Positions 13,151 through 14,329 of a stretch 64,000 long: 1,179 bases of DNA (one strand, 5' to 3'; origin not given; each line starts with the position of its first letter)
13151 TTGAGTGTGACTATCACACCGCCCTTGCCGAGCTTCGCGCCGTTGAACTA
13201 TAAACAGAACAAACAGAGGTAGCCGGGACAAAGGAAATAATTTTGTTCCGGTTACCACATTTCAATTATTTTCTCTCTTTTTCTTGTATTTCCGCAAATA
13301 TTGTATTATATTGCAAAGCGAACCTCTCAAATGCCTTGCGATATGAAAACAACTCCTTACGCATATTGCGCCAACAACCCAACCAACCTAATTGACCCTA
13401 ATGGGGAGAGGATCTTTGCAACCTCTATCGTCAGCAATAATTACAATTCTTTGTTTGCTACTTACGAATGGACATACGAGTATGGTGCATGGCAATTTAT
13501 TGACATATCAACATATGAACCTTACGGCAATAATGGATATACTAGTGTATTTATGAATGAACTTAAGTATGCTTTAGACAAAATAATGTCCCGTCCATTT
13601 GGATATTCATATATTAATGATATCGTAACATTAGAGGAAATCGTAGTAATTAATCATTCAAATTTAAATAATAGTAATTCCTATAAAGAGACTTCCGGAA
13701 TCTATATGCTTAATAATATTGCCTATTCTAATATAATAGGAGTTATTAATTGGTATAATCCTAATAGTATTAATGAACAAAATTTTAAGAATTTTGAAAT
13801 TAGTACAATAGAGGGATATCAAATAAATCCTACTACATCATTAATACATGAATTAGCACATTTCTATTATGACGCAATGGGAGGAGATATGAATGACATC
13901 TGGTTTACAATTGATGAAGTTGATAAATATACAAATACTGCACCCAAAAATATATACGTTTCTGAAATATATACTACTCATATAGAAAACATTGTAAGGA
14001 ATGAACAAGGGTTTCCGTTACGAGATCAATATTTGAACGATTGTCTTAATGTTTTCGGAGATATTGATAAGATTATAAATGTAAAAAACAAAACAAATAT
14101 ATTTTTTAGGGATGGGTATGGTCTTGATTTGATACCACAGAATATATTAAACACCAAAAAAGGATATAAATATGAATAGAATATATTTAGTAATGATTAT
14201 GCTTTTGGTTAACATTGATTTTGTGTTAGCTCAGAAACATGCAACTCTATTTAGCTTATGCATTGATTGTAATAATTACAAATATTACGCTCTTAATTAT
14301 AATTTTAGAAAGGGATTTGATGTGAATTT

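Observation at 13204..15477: AT-rich islet: orphan Rhs-type toxin tip (HExxH) plus an overlapping secreted partner, wedged between czcC and an MMPL exporter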

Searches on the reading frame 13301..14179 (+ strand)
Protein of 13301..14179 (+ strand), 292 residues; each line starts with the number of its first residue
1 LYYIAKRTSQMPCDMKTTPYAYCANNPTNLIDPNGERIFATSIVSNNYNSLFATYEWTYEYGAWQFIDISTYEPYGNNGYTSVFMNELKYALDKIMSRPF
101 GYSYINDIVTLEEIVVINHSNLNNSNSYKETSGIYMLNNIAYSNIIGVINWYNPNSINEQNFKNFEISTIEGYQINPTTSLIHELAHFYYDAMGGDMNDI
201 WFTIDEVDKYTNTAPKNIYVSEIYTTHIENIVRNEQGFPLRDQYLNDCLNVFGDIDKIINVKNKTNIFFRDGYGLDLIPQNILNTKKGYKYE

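Call 4: search_protein_families(library=pfam, proteins=[window:13301-14179:+], max_evalue=1)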
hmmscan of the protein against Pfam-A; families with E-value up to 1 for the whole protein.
window:13301-14179:+ (292 aa): 1 family
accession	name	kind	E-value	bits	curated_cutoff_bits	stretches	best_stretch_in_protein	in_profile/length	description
PF14891.12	Peptidase_M91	-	2e-09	38.5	25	1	83-244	12-176/176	Effector protein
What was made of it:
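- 13343..14179 (+): ORF1, 278 aa: a body-less Rhs, made of a start codon, the last ~17 codons of the Rhs core and a Peptidase_M91/Tox-HopH1 toxin domain. It has no signal peptide. Pfam PF14891 scores 38.5 bits (cut-off 25), E 2e-9, residues 83-244 of the 292-aa form (call 4).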

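Call 5: search_protein_families(library=ncbifam, proteins=[window:13301-14179:+], max_evalue=10)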
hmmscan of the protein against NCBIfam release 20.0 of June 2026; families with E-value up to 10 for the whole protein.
window:13301-14179:+ (292 aa): 2 families
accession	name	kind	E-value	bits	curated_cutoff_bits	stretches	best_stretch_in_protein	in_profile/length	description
TIGR03696.1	Rhs_assc_core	domain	0.0014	19.1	32.5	1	17-35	57-75/76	RHS repeat-associated core domain-containing protein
NF041347.1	XopG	subfamily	0.08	12.8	150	1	83-112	14-43/201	XopG/HopH/AvrPtoH family type III secretion system effector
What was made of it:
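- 13352..13408 (+): Rhs core tail ('handle'): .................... TIGR03696 positions 57-75 of 76 match (call 5).
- On Full-length Rhs/YD-repeat polymorphic toxin: Only model positions 57-75 of 76 are present, scoring 19.1 bits against a cut-off of 32.5 (call 5).
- Checked: TIGR03696 matches its last 19 positions (E 0.0014, below cut-off because the match is only partial; call 5).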

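Call 6: find_homologous_proteins(query=window:13301-14179:+, max_evalue=0.001)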
Query window:13301-14179:+ (292 aa): 11 proteins with E <= 0.001 among 376 candidates.
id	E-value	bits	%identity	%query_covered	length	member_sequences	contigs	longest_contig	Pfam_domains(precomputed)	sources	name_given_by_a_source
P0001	1.9e-183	627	100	95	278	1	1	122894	PF14891.13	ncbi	-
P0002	1.7e-103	364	93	61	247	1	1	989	-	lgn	-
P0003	1.4e-30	125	35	93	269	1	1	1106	-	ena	-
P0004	6.6e-20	90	31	78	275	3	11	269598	PF14891.13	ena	-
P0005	1.9e-16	79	32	78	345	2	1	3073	-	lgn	-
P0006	3.7e-16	78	35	79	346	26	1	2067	-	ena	-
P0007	4.7e-16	77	30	79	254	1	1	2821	-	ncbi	-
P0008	6.5e-16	77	31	78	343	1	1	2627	-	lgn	-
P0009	3.5e-14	71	29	78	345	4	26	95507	-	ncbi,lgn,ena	-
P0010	3.8e-14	71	30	86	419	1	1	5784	PF14891.13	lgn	-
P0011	2.5e-9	55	28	86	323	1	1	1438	PF14891.13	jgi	jgi:RHS repeat-associated protein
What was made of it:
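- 13343..14179 (+): The exact 278-aa product is in NCBI as P0001 (call 6).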

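Call 8: find_encoding_contigs(protein=P0001, flank=10000, max_places=5)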
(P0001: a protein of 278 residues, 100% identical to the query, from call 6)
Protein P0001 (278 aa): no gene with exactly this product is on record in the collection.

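Call 15: find_encoding_contigs(protein=P0004, flank=8000, max_places=4)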
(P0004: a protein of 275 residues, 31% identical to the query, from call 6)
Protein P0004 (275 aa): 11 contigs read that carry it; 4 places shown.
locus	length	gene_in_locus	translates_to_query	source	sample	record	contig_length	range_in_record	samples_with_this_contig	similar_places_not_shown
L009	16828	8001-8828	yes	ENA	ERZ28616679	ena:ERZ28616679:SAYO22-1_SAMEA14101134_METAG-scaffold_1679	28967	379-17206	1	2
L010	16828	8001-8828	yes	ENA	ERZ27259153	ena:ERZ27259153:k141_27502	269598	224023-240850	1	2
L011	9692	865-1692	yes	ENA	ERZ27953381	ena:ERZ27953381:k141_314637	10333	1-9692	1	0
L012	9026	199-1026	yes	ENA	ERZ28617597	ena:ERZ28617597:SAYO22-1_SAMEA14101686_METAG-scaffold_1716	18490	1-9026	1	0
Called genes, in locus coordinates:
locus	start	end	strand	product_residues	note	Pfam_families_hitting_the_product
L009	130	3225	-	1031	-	-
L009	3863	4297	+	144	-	-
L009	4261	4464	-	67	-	-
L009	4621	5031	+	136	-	PF07963:N_methyl (weak)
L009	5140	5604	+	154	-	-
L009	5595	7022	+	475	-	PF05157:MshEN (weak), PF00437:T2SSE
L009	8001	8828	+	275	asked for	PF14891:Peptidase_M91 (faint)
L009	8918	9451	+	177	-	-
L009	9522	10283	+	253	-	-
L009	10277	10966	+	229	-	-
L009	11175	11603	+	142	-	-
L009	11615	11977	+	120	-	-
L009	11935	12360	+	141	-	PF15659:Toxin-JAB1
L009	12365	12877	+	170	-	-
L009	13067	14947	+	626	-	PF03958:Secretin_N, PF00263:Secretin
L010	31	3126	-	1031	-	-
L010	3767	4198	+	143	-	-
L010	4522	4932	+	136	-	PF07963:N_methyl (weak)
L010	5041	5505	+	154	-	-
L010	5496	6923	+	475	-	PF05157:MshEN (weak), PF00437:T2SSE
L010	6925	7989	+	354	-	-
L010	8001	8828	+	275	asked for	PF14891:Peptidase_M91 (faint)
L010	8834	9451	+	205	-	-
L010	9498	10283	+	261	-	-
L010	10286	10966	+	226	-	-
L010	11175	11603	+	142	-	-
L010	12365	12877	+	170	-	-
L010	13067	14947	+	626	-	PF03958:Secretin_N, PF00263:Secretin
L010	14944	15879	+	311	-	-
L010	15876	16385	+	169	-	-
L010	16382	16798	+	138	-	-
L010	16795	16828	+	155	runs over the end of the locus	-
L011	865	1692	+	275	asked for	PF14891:Peptidase_M91 (faint)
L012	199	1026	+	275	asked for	PF14891:Peptidase_M91 (faint)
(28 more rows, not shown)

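Call 16: find_encoding_contigs(protein=P0009, flank=8000, max_places=4)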
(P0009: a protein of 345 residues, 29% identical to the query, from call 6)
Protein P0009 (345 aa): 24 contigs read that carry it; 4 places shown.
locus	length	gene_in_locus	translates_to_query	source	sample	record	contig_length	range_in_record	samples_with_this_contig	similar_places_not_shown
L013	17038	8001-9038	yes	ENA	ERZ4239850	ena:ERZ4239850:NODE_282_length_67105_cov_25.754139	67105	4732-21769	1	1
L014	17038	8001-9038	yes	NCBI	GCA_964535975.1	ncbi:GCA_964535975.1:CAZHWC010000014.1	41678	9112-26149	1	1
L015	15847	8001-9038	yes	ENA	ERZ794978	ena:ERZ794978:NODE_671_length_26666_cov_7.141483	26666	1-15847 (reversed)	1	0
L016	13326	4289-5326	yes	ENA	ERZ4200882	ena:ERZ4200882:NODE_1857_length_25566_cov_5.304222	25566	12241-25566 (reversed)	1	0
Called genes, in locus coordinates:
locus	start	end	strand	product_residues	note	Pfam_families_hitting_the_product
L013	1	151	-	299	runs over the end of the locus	PF01515:PTA_PTB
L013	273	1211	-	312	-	PF08331:QueG_DUF1730, PF25160:LdpA_Fe-S-bd (faint), PF12838:Fer4_7 (weak), PF13484:Fer4_16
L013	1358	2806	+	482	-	PF01943:Polysacc_synt, PF13440:Polysacc_synt_3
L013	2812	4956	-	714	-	PF25049:OB_HELZ2 (faint), PF08206:OB_RNB, PF17849:OB_Dis3, PF17876:CSD2, PF00773:RNB, PF00575:S1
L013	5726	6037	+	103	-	PF05593:RHS_repeat (faint)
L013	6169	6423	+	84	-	-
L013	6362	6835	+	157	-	-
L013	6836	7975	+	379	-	-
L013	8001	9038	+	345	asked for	-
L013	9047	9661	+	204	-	-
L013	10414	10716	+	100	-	-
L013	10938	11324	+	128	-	-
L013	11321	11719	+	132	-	-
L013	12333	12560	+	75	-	-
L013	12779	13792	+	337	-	PF00106:adh_short (weak), PF01073:3Beta_HSD, PF01370:Epimerase, PF04321:RmlD_sub_bind, PF07993:NAD_binding_4 (faint), PF13460:NAD_binding_10, PF16363:GDP_Man_Dehyd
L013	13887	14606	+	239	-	PF01113:DapB_N, PF05173:DapB_C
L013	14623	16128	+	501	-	PF10502:Peptidase_S26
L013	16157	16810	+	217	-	PF08889:WbqC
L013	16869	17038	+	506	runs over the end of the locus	PF00749:tRNA-synt_1c, PF19269:Anticodon_2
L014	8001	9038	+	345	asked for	-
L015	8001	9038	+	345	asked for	-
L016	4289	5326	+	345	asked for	-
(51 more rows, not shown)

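Call 17: find_encoding_contigs(protein=P0010, flank=8000, max_places=3)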
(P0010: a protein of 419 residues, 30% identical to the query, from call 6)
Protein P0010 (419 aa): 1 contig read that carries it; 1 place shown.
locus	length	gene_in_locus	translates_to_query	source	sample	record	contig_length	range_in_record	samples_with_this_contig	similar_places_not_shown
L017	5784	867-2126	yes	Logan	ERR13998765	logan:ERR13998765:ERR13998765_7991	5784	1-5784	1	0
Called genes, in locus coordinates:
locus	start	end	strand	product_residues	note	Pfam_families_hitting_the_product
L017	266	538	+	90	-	-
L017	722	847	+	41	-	PF20041:DUF6443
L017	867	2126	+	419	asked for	PF14891:Peptidase_M91 (faint)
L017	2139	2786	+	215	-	-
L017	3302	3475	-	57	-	PF07432:Hc1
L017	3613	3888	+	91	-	PF12728:HTH_17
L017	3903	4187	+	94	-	PF12728:HTH_17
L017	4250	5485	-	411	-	PF17293:Arm-DNA-bind_5, PF13102:Phage_int_SAM_5, PF00589:Phage_integrase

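Call 21: find_encoding_contigs(protein=P0014, flank=10000, max_places=6)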
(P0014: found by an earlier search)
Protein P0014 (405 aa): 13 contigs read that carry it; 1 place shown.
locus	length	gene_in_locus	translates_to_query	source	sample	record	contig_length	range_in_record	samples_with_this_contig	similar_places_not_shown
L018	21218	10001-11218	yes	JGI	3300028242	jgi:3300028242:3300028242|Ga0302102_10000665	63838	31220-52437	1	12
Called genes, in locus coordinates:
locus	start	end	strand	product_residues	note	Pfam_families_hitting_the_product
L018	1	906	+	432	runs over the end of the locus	PF08757:CotH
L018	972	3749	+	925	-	PF00133:tRNA-synt_1, PF09334:tRNA-synt_1g, PF13603:tRNA-synt_1_2, PF08264:Anticodon_1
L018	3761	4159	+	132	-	-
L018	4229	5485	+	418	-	PF25984:BSH_YknX (faint), PF25917:BSH_RND (weak), PF00364:Biotin_lipoyl (faint), PF25967:RND-MFP_C (weak), PF25989:YknX_C, PF25975:CzcB_C (weak)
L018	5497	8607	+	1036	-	PF00873:ACR_tran, PF03176:MMPL (weak)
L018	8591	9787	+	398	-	PF02321:OEP (weak)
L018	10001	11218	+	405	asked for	-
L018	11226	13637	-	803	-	PF00873:ACR_tran (weak), PF03176:MMPL, PF02460:Patched (faint), PF12349:Sterol-sensing (weak), PF03176:MMPL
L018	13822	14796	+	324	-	PF00348:polyprenyl_synt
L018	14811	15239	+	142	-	PF00383:dCMP_cyt_deam_1, PF14437:MafB19-deam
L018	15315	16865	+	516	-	PF00595:PDZ (weak), PF13180:PDZ_2, PF17820:PDZ_6, PF03572:Peptidase_S41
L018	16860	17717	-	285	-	PF01791:DeoC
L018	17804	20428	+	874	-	PF01624:MutS_I, PF05188:MutS_II, PF05192:MutS_III, PF05190:MutS_IV, PF00488:MutS_V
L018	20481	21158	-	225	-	PF00160:Pro_isomerase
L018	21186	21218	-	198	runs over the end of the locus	-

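Call 24: find_encoding_contigs(protein=P0003, flank=10000, max_places=4)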
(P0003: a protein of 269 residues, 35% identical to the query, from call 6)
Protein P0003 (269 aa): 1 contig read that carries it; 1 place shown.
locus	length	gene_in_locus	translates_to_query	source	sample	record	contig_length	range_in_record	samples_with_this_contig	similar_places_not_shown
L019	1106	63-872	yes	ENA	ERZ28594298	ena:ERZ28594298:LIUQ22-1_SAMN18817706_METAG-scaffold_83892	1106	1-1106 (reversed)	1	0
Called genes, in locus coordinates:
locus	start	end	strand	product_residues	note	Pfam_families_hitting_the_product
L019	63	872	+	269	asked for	-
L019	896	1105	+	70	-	?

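Call 25: find_encoding_contigs(protein=P0002, flank=10000, max_places=4)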
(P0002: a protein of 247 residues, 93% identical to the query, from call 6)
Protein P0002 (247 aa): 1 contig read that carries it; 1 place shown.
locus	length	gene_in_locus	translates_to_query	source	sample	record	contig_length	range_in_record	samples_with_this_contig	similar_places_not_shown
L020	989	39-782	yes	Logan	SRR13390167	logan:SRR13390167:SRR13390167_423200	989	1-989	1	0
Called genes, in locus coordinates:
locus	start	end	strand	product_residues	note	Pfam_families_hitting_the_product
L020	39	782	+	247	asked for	-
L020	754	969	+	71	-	-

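Call 39: search_protein_families(library=pfam, proteins=[L013:6836-7975:+, L013:9047-9661:+, L017:2139-2786:+, L010:9498-10283:+, L010:10286-10966:+], max_evalue=0.1)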
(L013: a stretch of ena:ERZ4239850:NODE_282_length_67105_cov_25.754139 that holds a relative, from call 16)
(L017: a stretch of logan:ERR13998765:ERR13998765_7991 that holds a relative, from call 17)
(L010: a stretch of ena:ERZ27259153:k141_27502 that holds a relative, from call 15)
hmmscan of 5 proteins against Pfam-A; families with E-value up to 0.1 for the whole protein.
L013:6836-7975:+ (379 aa): 0 families

L013:9047-9661:+ (204 aa): 1 family
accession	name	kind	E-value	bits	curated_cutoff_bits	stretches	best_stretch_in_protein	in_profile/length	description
PF00601.24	Flu_NS2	-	0.084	13.7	25.9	0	39-120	16-97/108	Influenza non-structural protein (NS2)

L017:2139-2786:+ (215 aa): 0 families

L010:9498-10283:+ (261 aa): 1 family
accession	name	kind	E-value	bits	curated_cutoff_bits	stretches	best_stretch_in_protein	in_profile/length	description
PF21595.3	CCL2-like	-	0.0012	19.4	27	1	165-261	28-127/127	CCL2 lectin-like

L010:10286-10966:+ (226 aa): 1 family
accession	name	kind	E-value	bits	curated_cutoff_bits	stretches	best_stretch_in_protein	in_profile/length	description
PF11398.14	DUF2813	-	0.081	12.7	21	1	103-188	105-193/372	Protein of unknown function (DUF2813)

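Call 41: find_related_loci(query=window:13343-14179:+, collection=metagenome_contigs, flank=10000)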
Query window:13343-14179:+ (278 aa) in metagenome_contigs; peptide patterns used: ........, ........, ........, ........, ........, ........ (x = any residue, [..] = any of these).
555 stretches matched a pattern, but none encodes a relative of the query by tblastn (E <= 1e-3).

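Call 49: search_solved_structures(query=A5, max_evalue=1, show_alignments=1)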
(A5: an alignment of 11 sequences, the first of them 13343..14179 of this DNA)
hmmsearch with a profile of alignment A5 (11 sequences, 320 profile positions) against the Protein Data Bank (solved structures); distinct sequences matched with E-value up to 1: 10.
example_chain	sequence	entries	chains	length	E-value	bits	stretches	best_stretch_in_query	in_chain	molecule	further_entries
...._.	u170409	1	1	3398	2.8e-11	46.7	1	12-95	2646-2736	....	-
9c4k_Q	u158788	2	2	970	2.1e-07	34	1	14-95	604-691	Toxin subunit YenC2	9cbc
4igl_B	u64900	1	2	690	4.3e-07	33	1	14-94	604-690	YenC2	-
6l7i_G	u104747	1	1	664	1.8e-05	27.6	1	7-93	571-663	TccC2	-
5kis_B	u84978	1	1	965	6e-05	25.9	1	5-95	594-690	RHS2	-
8h8a_A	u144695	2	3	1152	0.00046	23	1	22-93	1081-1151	Putative Rhs-family protein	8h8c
9pt5_A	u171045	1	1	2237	0.002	20.9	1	46-95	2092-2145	Teneurin-like protein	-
9ifo_A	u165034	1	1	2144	0.0059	19.4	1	46-93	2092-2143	Teneurin-Like Protein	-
8h8b_A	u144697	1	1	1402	0.0099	18.6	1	22-94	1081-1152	Putative Rhs-family protein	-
4jiu_A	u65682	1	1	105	0.14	14.8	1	201-238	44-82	Proabylysin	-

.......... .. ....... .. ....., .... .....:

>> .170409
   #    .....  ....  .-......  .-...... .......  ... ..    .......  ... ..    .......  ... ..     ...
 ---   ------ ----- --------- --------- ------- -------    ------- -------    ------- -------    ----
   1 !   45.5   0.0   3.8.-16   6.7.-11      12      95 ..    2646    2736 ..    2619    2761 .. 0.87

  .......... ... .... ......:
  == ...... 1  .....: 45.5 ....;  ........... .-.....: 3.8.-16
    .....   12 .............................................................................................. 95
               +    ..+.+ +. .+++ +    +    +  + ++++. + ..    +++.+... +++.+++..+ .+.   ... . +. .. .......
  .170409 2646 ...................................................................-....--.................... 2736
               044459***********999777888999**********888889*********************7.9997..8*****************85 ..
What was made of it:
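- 13352..13408 (+): The family profile hits the core ends of YenC2, TccC2 and RHS2 in the PDB (call 49).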

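Call 61: predict_structure(alignment_id=A5)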
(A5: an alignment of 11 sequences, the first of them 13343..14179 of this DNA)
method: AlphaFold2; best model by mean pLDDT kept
length: 278 residues; sequences in the alignment: 11
mean_pLDDT: 48.8   pTM: 0.55
mean pLDDT of the five models: 48.8, 39.4, 39.2, 38.8, 38.7
residues with pLDDT >= 90: 0; 70-90: 49; 50-70: 79; < 50: 150
segments of 3 or more residues with pLDDT < 50: 1-22, 106-131, 139-161, 180-207, 228-278
pLDDT, mean of each block of 10 residues (from residue 1): 25 28 59 77 75 82 79 73 66 56 50 36 41 53 43 34 62 57 37 38 47 60 55 25 26 25 26 26
secondary structure, 60 per line:
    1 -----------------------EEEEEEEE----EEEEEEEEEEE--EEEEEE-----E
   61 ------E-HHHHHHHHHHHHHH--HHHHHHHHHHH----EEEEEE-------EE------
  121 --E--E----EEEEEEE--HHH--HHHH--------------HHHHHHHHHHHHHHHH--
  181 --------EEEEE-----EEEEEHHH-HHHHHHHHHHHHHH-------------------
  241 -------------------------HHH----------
elements in order: E24-31 E36-46 E49-54 H69-82 H85-95 E100-105 E131-137 H145-148 H163-178 E189-193 E199-203 H208-221
